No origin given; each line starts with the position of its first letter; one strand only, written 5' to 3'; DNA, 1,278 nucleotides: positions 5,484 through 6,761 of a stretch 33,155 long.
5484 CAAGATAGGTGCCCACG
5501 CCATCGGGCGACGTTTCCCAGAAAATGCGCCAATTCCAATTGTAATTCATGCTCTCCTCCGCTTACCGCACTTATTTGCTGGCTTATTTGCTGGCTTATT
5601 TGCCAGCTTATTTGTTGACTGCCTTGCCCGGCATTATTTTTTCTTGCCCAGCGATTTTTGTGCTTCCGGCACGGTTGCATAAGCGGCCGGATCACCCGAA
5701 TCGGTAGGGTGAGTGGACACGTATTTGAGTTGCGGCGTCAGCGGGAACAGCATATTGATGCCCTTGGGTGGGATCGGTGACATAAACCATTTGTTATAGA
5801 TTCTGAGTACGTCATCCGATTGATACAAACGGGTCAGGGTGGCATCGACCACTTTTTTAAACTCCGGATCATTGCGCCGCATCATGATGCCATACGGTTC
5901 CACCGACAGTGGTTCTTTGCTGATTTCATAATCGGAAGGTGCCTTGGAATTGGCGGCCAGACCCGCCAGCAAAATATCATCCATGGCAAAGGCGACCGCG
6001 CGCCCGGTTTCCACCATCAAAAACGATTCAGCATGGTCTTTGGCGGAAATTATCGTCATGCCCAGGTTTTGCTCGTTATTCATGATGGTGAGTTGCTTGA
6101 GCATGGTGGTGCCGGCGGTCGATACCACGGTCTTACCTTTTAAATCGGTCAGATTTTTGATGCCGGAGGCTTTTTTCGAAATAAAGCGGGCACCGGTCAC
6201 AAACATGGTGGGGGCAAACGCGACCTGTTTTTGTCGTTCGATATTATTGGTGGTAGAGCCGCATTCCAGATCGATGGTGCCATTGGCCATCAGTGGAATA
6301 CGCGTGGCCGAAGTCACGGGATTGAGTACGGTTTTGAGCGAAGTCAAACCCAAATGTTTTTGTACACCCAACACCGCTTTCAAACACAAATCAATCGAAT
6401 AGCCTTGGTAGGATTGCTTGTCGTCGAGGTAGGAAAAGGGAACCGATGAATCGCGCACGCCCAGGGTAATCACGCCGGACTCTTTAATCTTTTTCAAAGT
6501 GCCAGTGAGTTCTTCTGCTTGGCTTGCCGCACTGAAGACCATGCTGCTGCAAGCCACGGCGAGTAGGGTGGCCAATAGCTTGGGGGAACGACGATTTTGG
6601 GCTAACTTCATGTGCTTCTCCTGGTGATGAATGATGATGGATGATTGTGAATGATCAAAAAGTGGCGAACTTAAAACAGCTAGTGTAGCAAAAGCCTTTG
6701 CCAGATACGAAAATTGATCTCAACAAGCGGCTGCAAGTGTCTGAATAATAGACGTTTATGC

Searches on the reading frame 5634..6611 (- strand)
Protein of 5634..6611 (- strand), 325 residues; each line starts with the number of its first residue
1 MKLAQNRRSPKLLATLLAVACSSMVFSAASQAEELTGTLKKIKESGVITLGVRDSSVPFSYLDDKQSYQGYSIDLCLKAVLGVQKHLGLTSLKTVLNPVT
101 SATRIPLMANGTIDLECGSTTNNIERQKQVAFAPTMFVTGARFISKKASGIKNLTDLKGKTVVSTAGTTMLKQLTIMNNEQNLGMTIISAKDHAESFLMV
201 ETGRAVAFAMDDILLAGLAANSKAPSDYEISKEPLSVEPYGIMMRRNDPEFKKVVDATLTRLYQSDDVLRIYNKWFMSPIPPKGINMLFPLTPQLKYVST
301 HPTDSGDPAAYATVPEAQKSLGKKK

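Call 78: search_protein_families(library=pfam, proteins=[window:5634-6611:-], max_evalue=0.001)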
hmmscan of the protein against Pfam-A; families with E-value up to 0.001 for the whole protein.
window:5634-6611:- (325 aa): 2 families
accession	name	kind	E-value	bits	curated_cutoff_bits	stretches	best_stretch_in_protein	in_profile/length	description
PF00497.25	SBP_bac_3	-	1.8e-25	89.7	26.4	1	48-277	1-131/132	Bacterial extracellular solute-binding proteins, family 3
PF12974.12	Phosphonate-bd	-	9.7e-05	22.3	27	1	141-272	87-226/242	ABC transporter, phosphonate, periplasmic substrate-binding protein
